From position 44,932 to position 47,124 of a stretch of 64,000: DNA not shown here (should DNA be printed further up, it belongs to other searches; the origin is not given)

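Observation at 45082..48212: Unusual Fe-S + FAD_binding_4 oxidase translationally coupled to a thioester-reductase-domain reductase: candidate ether-lipid or polyprenyl-phospho-sugar pathway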

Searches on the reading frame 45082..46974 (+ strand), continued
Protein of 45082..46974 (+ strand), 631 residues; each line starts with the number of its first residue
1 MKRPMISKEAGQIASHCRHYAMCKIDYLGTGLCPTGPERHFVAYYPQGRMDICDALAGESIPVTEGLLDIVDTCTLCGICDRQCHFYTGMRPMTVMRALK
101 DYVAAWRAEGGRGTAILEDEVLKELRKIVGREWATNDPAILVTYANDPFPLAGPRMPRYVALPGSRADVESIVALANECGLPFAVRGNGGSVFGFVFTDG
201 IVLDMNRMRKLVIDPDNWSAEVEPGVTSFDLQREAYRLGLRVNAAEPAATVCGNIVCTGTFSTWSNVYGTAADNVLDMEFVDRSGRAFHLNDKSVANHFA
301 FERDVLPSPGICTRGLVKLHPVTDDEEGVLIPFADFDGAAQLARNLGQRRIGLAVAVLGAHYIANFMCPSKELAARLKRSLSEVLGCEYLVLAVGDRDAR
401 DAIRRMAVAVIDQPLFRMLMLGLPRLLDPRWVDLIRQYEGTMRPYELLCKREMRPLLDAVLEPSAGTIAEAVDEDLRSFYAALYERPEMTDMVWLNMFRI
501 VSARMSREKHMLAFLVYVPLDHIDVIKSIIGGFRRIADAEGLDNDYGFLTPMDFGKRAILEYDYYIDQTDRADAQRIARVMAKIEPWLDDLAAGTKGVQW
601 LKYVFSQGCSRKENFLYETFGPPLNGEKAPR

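Call 15: search_solved_structures(query=window:45082-46974:+, max_evalue=1, show_alignments=2)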
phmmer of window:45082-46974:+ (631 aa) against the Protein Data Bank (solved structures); distinct sequences matched with E-value up to 1: 99 (the best 60 are shown).
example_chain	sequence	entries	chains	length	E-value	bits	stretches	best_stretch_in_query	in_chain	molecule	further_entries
2bvf_A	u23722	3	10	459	2.6e-12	49.1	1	157-321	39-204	6-HYDROXY-D-NICOTINE OXIDASE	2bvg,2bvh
7qh2_C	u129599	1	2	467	3.9e-11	45.2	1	164-345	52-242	Lactate dehydrogenase (NAD(+),ferredoxin) subunit LctD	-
9qgz_A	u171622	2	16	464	5.1e-11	44.8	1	121-295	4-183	Glycolate oxidase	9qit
8s7p_A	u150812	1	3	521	6.4e-10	41.2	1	120-259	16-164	Oxidoreductase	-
3pm9_A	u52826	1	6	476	1.1e-09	40.4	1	117-337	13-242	Putative oxidoreductase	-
8s7r_A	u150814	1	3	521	1.2e-09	40.3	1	120-247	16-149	Oxidoreductase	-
8s7w_A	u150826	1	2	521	1.6e-09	39.9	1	120-247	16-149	Oxidoreductase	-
8s7s_A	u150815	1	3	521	1.6e-09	39.9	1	120-246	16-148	Oxidoreductase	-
8s7t_A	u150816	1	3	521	1.7e-09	39.8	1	120-244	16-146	Oxidoreductase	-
8s7q_A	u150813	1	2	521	1.8e-09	39.8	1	120-244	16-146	Oxidoreductase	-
8s7n_A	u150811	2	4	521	1.8e-09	39.8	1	120-244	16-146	Oxidoreductase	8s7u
6fye_A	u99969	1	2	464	5.3e-09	38.2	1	155-296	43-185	Putative FAD-dependent oxygenase EncM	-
8jdb_A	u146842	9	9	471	6.7e-09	37.9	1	117-293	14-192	Probable D-lactate dehydrogenase, mitochondrial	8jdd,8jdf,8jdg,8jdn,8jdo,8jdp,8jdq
8jdc_A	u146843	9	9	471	6.7e-09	37.8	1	117-293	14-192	Probable D-lactate dehydrogenase, mitochondrial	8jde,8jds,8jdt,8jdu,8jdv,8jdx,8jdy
6fyg_A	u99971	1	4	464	7.3e-09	37.7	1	155-296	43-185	Putative FAD-dependent oxygenase EncM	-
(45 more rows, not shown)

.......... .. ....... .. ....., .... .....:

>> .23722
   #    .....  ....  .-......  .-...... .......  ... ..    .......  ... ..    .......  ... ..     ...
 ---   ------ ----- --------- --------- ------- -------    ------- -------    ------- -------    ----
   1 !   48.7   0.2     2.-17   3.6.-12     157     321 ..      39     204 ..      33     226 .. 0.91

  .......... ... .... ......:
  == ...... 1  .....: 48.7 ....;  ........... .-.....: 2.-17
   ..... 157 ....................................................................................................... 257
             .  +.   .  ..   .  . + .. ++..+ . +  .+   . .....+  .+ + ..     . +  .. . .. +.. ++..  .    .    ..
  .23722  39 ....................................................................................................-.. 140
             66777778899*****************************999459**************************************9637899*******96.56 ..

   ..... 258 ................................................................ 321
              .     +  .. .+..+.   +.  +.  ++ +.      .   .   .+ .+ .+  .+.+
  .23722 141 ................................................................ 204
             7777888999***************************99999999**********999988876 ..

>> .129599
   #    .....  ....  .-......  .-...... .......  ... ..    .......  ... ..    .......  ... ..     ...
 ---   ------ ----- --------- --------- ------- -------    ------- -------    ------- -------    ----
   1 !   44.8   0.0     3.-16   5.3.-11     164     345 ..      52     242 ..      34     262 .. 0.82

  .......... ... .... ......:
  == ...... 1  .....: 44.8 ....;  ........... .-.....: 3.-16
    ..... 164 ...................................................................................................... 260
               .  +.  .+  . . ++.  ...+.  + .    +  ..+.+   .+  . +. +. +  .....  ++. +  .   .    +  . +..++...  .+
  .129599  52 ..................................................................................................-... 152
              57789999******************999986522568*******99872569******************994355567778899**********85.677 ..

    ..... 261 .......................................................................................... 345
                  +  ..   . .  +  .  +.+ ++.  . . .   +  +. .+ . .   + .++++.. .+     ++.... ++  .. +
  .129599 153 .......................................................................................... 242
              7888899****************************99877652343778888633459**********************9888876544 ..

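Call 19: find_related_loci(query=window:45082-46974:+, collection=genome_contigs, flank=8000)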
Query window:45082-46974:+ (631 aa) in genome_contigs; peptide patterns used: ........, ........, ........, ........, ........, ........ (x = any residue, [..] = any of these).
317 stretches matched a pattern; 297 encode a relative of the query (tblastn E <= 1e-3); the best 80 are kept; 80 distinct loci.
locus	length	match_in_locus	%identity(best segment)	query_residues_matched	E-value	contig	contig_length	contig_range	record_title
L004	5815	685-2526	70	4-617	0e+0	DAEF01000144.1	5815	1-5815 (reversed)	MAG TPA_asm: Methanoregulaceae archaeon UBA288 UBA288_contig_23836, whole genome shotgun sequence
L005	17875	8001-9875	68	5-630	0e+0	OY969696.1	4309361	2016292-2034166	MAG: Candidatus Aminicenantes bacterium isolate MFD04408.bin.1.14 genome assembly, chromosome: 1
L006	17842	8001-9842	69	5-617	0e+0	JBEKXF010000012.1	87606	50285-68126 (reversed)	MAG: Candidatus Aminicenantales bacterium isolate SPRUCE 645 SPRUCE_645_12, whole genome shotgun sequence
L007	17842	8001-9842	69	5-617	0e+0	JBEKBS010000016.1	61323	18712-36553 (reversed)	MAG: Candidatus Aminicenantales bacterium isolate SPRUCE 141 SPRUCE_141_16, whole genome shotgun sequence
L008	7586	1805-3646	70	4-617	0e+0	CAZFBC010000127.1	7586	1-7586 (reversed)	MAG TPA_asm: uncultured Eubacteriales bacterium isolate SRP319275_co4_103 genome assembly, contig: NODE_6964_length_7586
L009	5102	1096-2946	67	1-617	0e+0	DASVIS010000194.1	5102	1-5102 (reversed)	MAG TPA_asm: Vicinamibacterales bacterium isolate SMAG_U2999 k141_1196758, whole genome shotgun sequence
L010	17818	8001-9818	68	12-617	0e+0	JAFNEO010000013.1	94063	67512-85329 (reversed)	MAG: Candidatus Aminicenantes bacterium isolate bin_1 PROKKA_contig000013, whole genome shotgun sequence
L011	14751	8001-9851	69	4-621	0e+0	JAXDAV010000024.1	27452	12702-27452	MAG: Candidatus Aminicenantes bacterium isolate POMEDNA-B01 Raw1_k127_90940, whole genome shotgun sequence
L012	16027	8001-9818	68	12-617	0e+0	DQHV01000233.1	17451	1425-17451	MAG TPA_asm: Candidatus Aminicenantes bacterium isolate UBA8522 contig_590, whole genome shotgun sequence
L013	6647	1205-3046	67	4-617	0e+0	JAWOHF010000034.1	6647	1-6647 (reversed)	MAG: Candidatus Aminicenantes bacterium isolate CWP4-2.bin.162 k191_2924290, whole genome shotgun sequence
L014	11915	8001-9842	67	4-617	0e+0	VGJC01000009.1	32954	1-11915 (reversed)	MAG: Candidatus Aminicenantes bacterium isolate K_DeepCast_150m_m1_388 K_DeepCast_150m_m1_388_Ga0194126_10002063, whole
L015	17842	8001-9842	67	4-617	0e+0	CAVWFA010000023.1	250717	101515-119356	MAG: Candidatus Aminicenantes bacterium isolate MFD00905.bin.2.185 genome assembly, contig: contig_7394, whole genome sh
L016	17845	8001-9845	68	4-618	0e+0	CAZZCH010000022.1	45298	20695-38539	MAG TPA_asm: uncultured Eubacteriales bacterium isolate SRP178699_co1_153 genome assembly, contig: NODE_728_length_45298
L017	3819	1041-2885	65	3-617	0e+0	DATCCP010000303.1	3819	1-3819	MAG TPA_asm: Candidatus Krumholzibacteriaceae bacterium isolate SMAG_U7702 k141_357779, whole genome shotgun sequence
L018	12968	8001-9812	67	14-617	0e+0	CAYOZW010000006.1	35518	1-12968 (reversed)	MAG TPA_asm: uncultured Eubacteriales bacterium isolate binchicken_co81_511 genome assembly, contig: NODE_1368_length_35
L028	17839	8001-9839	62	5-617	0e+0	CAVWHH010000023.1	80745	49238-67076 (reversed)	MAG: uncultured delta proteobacterium isolate MFD01476.bin.1.214 genome assembly, contig: contig_21154, whole genome sho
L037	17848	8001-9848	61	2-617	0e+0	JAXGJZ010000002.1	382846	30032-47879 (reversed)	MAG: Desulfobacterales bacterium isolate AnMBR.bin174 bin174_2, whole genome shotgun sequence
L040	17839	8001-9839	62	5-617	0e+0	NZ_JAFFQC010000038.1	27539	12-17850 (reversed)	Desulfobulbus alkaliphilus strain DSM 24258 NODE_38_length_27539_cov_86.4437, whole genome shotgun sequence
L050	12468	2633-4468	59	6-617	0e+0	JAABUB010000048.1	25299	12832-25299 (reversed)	MAG: Desulfotignum sp. isolate S25.Bin111 NODE_48_length_25299_cov_20.5319, whole genome shotgun sequence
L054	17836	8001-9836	58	6-617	0e+0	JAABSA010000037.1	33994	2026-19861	MAG: Desulfotignum sp. isolate S09.Bin188 NODE_37_length_33994_cov_7.6349, whole genome shotgun sequence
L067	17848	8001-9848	55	2-617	0e+0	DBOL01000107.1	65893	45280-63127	MAG TPA_asm: Candidatus Aminicenantes bacterium UBA647 UBA647_contig_757, whole genome shotgun sequence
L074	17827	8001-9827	55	12-620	0e+0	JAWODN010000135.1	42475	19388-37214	MAG: Candidatus Aminicenantes bacterium isolate BLK5-2.bin.174 k191_1886192, whole genome shotgun sequence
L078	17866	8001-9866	56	2-622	0e+0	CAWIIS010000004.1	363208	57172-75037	MAG: Nitrospirota bacterium isolate MFD03899.bin.2.142 genome assembly, contig: contig_23299, whole genome shotgun seque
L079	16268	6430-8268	62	5-617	0e+0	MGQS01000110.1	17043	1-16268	MAG: Deltaproteobacteria bacterium RBG_16_54_11 RBG_16_scaffold_6337, whole genome shotgun sequence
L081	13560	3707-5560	55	1-617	0e+0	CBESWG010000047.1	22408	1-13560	MAG TPA_asm: uncultured bacterium isolate SRR7614714_metabat2_22 genome assembly, contig: ERZ25083850.471, whole genome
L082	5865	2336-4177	53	5-617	0e+0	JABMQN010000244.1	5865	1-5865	MAG: Chloroflexota bacterium isolate bin.164 k141_6286621, whole genome shotgun sequence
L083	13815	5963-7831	52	2-622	0e+0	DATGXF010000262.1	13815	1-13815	MAG TPA_asm: Candidatus Deferrimicrobium sp. isolate SMAG_U10602 k141_212128, whole genome shotgun sequence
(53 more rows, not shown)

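Call 22: search_protein_representatives(protein=window:45082-46974:+)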
Query: 631 residues. Proteins with E-value up to 0.001 (for the whole library): 5227; up to 1e-10: 446; up to 1e-30: 79. The best 150 are listed.
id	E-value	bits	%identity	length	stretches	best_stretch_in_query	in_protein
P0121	4.2e-239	811.6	56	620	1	3-617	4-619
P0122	8.5e-212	721.4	63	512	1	5-516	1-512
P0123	3.3e-176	603.8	45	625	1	11-617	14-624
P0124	9.7e-176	602.3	44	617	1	8-617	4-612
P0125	4.2e-152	524.2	40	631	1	9-617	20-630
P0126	3.6e-147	507.9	56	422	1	205-620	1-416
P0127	1.5e-137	476.2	40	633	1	12-618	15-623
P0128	6.5e-136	470.7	41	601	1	5-576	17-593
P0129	3.7e-127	441.8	46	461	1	156-617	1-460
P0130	3.0e-125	435.5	37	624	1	9-617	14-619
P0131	4.3e-124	431.7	67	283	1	50-330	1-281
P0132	1.2e-123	430.2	38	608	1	11-588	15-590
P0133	2.2e-117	409.5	36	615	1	13-578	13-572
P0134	6.5e-115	401.3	37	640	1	14-618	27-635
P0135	1.4e-107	377.1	39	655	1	6-618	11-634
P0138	8.9e-96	338.1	47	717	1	227-616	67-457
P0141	1.3e-92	327.7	32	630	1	13-601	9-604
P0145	3.4e-83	296.5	31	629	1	13-619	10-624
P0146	2.9e-81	290.1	29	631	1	13-619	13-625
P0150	3.9e-78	279.8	28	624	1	14-618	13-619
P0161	7.0e-55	203.0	73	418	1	177-302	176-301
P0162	2.3e-52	194.7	26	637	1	16-579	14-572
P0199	6.9e-31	123.7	45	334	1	407-556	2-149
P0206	3.4e-28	114.8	54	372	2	161-255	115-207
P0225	7.5e-22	93.9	49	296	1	46-155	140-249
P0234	1.0e-19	86.9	63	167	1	8-75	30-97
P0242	1.5e-18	83.0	56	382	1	36-110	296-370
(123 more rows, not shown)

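Call 26: search_protein_families(library=ncbifam, proteins=[L003:8309-9226:+], max_evalue=0.001)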
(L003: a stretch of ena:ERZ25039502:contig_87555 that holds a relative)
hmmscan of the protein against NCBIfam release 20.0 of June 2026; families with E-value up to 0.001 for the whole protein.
L003:8309-9226:+ (306 aa): 0 families

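Call 32: predict_structure(alignment_id=A1)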
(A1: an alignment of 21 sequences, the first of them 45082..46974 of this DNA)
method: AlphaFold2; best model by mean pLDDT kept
length: 631 residues; sequences in the alignment: 21
mean_pLDDT: 91.2   pTM: 0.91
mean pLDDT of the five models: 91.2, 90.5, 89.6, 89.1, 87.1
residues with pLDDT >= 90: 473; 70-90: 137; 50-70: 10; < 50: 11
segments of 3 or more residues with pLDDT < 50: 621-631
pLDDT, mean of each block of 10 residues (from residue 1): 83 90 93 94 96 94 97 96 92 96 96 95 98 97 83 88 98 98 87 81 96 98 96 97 91 87 88 93 93 82 80 96 95 96 96 94 93 93 92 96 95 96 91 83 88 93 96 96 96 94 85 92 95 97 94 92 90 91 92 88 86 76 41 34
secondary structure, 60 per line:
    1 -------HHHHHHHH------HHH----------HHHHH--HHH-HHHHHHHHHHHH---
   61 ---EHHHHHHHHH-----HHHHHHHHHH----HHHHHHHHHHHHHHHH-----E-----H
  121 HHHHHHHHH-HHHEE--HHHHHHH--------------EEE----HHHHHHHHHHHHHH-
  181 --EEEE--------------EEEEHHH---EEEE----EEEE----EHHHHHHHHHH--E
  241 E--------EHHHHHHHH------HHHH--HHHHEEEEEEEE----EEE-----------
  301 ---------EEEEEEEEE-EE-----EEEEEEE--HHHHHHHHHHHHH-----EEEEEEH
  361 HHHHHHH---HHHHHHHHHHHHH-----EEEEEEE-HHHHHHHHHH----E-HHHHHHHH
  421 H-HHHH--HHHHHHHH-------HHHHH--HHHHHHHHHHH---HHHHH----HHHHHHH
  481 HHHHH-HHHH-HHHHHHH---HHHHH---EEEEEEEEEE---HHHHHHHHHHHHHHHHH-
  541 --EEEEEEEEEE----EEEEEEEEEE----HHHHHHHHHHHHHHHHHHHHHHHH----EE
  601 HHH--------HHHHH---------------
elements in order: H8-15 H35-39 H46-57 H65-73 H79-88 H93-108 H120-129 H138-144 E159-161 H166-179 E183-186 E201-204 E211-214 E219-222 H228-237 H251-258 H265-268 H271-274 E275-282 E287-289 E310-318 E327-333 H336-348 E354-359 H360-367 H371-383 E389-395 H397-406 H413-421 H423-426 H429-436 H444-448 H451-461 H465-469 H474-485 H487-490 H492-498 H502-506 E510-519 H523-539 E543-552 E557-566 H571-594 H612-616

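Call 34: search_protein_families(library=pfam, alignment_id=A2, max_evalue=0.00001)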
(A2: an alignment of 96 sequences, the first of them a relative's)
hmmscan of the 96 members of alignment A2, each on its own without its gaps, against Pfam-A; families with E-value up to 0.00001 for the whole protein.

A. member 1, L028:5109-5405:- (99 aa): 0 families

B. families by the number of members that match (of 96 scanned): 135 families (the first 25 are shown)
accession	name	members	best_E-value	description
PF05170.20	AsmA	2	2.3e-33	AsmA family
PF00005.33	ABC_tran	2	6.8e-30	ABC transporter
PF00175.26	NAD_binding_1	2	1.4e-25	Oxidoreductase NAD-binding domain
PF13847.12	Methyltransf_31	2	1.8e-18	Methyltransferase domain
PF13428.12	TPR_14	2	8.2e-16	Tetratricopeptide repeat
PF07719.23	TPR_2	2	1.8e-14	Tetratricopeptide repeat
PF01794.25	Ferric_reduct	2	3.1e-13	Ferric reductase like transmembrane component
PF12838.12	Fer4_7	2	1.9e-08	4Fe-4S dicluster domain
PF13484.11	Fer4_16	2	6.9e-07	4Fe-4S double cluster binding domain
PF00873.25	ACR_tran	1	1.4e-280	AcrB/AcrD/AcrF family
PF02074.21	Peptidase_M32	1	6.8e-166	Carboxypeptidase Taq (M32) metallopeptidase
PF01008.23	IF-2B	1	6.1e-93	Initiation factor 2 subunit family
PF04244.19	DPRP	1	2.4e-77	Deoxyribodipyrimidine photo-lyase-related protein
PF02646.22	RmuC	1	1.5e-67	RmuC family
PF00912.28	Transgly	1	2.3e-65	Transglycosylase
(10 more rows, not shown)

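Call 54: find_encoding_contigs(protein=P0135, flank=8000, max_places=2)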
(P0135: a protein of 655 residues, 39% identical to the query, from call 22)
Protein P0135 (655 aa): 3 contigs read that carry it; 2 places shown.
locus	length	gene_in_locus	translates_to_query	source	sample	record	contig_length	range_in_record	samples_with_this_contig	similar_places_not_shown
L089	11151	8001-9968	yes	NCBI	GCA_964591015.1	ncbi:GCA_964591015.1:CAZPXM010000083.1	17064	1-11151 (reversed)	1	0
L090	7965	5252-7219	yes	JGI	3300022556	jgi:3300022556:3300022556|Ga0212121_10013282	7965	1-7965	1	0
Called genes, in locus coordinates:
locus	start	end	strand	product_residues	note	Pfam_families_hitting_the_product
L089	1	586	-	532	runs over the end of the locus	PF00884:Sulfatase, PF01663:Phosphodiest (faint), PF16347:SGSH_C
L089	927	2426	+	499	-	PF07364:DUF1485, PF07171:MlrC_C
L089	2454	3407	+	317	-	PF02423:OCD_Mu_crystall, PF01488:Shikimate_DH (faint)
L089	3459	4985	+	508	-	PF07364:DUF1485, PF07171:MlrC_C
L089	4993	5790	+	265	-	PF00702:Hydrolase, PF13344:Hydrolase_6, PF13242:Hydrolase_like, PF13419:HAD_2 (weak)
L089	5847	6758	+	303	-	PF01040:UbiA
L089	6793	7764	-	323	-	PF00795:CN_hydrolase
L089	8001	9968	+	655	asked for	PF01565:FAD_binding_4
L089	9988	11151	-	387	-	?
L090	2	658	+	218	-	PF02423:OCD_Mu_crystall, PF01488:Shikimate_DH (weak)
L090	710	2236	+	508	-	PF07364:DUF1485, PF07171:MlrC_C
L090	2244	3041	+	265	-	PF00702:Hydrolase, PF13344:Hydrolase_6, PF13242:Hydrolase_like, PF13419:HAD_2 (weak)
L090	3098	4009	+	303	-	PF01040:UbiA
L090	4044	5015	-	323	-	PF00795:CN_hydrolase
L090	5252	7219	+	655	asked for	PF01565:FAD_binding_4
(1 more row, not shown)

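Call 55: find_encoding_contigs(protein=P0150, flank=8000, max_places=2)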
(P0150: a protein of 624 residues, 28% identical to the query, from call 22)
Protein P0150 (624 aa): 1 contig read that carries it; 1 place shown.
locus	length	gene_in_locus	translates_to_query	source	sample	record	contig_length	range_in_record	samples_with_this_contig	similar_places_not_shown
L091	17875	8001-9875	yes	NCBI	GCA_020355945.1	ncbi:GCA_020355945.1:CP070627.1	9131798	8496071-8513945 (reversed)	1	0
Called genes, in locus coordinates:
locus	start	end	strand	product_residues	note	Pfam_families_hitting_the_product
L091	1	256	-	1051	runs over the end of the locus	PF00144:Beta-lactamase, PF00664:ABC_membrane, PF00005:ABC_tran, PF02463:SMC_N (faint), PF13304:AAA_21 (faint)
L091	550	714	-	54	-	-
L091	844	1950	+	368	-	PF01368:DHH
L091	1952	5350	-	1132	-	PF23748:Beta-prop_LRRK2 (faint), PF08450:SGL (faint), PF07494:Reg_prop (weak), PF07495:Y_Y_Y, PF00512:HisKA, PF02518:HATPase_c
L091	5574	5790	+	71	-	PF06050:HGD-D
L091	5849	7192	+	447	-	PF06050:HGD-D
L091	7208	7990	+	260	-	PF01869:BcrAD_BadFG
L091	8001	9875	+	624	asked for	PF01565:FAD_binding_4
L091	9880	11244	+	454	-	PF02310:B12-binding, PF04055:Radical_SAM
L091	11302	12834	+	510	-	PF02310:B12-binding, PF04055:Radical_SAM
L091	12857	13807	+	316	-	-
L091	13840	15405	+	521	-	PF02310:B12-binding, PF04055:Radical_SAM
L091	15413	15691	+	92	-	-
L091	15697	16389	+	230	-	PF17837:4PPT_N, PF01648:ACPS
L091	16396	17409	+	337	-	-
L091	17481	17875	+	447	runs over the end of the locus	PF02310:B12-binding (weak), PF04055:Radical_SAM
